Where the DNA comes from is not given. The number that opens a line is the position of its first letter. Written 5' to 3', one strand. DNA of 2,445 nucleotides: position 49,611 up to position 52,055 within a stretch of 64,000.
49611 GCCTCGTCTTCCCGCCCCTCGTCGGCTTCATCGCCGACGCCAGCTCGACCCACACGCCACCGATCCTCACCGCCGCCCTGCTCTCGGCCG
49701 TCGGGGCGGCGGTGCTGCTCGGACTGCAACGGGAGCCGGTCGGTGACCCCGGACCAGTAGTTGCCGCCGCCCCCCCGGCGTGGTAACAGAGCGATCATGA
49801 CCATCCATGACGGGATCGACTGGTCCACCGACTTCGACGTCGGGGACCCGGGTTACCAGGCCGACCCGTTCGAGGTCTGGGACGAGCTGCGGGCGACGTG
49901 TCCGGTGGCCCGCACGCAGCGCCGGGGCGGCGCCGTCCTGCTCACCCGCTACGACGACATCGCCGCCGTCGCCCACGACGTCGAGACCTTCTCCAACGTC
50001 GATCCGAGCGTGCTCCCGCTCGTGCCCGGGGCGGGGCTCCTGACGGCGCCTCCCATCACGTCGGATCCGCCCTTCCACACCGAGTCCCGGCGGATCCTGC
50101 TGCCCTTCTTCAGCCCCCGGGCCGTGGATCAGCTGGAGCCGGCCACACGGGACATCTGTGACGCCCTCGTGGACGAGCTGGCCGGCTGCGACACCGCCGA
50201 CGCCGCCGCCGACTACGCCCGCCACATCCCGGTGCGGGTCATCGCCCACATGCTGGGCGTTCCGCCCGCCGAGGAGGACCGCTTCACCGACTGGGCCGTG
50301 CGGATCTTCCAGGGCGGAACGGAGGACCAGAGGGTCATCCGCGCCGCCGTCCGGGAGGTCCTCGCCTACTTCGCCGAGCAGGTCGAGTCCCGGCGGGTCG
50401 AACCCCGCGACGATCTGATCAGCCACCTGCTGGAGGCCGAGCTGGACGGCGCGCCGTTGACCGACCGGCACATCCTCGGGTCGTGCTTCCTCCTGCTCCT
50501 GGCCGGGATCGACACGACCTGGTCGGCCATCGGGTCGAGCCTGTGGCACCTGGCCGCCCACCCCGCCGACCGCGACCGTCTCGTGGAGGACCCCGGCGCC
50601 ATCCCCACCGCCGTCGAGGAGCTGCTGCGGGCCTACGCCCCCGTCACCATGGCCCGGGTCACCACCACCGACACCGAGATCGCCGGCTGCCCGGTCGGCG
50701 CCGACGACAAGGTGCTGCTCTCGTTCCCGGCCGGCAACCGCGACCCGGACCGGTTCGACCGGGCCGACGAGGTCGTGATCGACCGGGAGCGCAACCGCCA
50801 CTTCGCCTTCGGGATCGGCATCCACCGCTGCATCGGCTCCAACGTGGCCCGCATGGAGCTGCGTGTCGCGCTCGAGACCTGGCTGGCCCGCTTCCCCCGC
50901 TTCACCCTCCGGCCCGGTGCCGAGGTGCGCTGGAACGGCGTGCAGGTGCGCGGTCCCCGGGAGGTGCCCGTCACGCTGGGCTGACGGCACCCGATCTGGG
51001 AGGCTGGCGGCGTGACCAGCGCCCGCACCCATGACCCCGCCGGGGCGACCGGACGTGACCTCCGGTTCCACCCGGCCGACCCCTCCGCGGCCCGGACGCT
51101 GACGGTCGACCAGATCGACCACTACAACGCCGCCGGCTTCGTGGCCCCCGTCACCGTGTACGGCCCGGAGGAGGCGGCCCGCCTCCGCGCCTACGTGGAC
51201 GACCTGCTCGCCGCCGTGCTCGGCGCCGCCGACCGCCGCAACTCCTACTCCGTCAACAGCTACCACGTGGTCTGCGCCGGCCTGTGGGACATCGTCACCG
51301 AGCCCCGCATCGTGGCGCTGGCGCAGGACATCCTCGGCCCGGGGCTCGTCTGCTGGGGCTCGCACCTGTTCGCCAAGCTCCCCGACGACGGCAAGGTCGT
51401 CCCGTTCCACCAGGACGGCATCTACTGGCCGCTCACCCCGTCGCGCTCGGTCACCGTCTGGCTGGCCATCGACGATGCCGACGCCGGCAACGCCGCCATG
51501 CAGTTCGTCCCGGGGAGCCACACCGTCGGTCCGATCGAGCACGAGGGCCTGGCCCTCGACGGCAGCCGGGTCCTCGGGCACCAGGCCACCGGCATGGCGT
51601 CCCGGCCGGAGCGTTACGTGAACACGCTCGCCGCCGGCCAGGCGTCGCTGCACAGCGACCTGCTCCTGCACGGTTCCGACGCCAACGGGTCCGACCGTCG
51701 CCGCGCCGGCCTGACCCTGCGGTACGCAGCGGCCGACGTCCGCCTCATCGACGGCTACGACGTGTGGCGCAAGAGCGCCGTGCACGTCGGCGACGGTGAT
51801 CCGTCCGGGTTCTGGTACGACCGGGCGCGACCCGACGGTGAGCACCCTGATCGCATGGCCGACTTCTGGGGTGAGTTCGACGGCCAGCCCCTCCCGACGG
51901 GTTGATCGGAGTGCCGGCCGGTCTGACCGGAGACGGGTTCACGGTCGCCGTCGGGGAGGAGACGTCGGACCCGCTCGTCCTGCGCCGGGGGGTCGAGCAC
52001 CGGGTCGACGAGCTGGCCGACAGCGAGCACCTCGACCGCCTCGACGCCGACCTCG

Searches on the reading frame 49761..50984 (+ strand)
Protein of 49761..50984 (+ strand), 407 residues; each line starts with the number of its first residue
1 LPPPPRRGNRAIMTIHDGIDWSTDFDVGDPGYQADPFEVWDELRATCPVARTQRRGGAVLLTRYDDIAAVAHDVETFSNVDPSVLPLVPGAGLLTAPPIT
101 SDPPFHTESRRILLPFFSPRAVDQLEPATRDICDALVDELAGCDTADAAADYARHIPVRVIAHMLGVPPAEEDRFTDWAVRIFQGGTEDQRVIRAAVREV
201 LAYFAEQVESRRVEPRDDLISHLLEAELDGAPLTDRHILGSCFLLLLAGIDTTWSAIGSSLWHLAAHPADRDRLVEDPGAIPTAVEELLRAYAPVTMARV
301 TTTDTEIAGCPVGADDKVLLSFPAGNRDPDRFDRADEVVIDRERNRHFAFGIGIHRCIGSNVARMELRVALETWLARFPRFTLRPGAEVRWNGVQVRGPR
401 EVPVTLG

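Call 31: search_protein_families(library=pfam, proteins=[window:49761-50984:+], max_evalue=0.01)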
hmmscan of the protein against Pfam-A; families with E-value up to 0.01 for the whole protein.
window:49761-50984:+ (407 aa): 1 family
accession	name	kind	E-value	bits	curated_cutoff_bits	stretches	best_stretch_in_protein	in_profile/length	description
PF00067.27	p450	-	1.1e-26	94.1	22.8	2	284-378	327-432/462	Cytochrome P450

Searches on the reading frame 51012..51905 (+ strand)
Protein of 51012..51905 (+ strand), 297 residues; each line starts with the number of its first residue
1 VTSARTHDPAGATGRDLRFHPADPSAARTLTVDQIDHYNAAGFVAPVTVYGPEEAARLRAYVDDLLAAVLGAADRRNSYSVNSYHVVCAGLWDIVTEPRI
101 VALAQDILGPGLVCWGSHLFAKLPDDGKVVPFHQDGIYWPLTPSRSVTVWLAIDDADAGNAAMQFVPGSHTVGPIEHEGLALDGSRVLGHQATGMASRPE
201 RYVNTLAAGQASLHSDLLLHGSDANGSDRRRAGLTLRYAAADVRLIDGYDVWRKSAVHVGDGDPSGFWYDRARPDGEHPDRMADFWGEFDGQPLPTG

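Call 31: search_protein_families(library=pfam, proteins=[window:51012-51905:+], max_evalue=0.01)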
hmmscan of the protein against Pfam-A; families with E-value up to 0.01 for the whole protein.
window:51012-51905:+ (297 aa): 1 family
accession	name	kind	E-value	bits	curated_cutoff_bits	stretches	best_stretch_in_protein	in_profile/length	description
PF05721.19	PhyH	-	2e-27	97.3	22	1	38-232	1-212/213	Phytanoyl-CoA dioxygenase (PhyH)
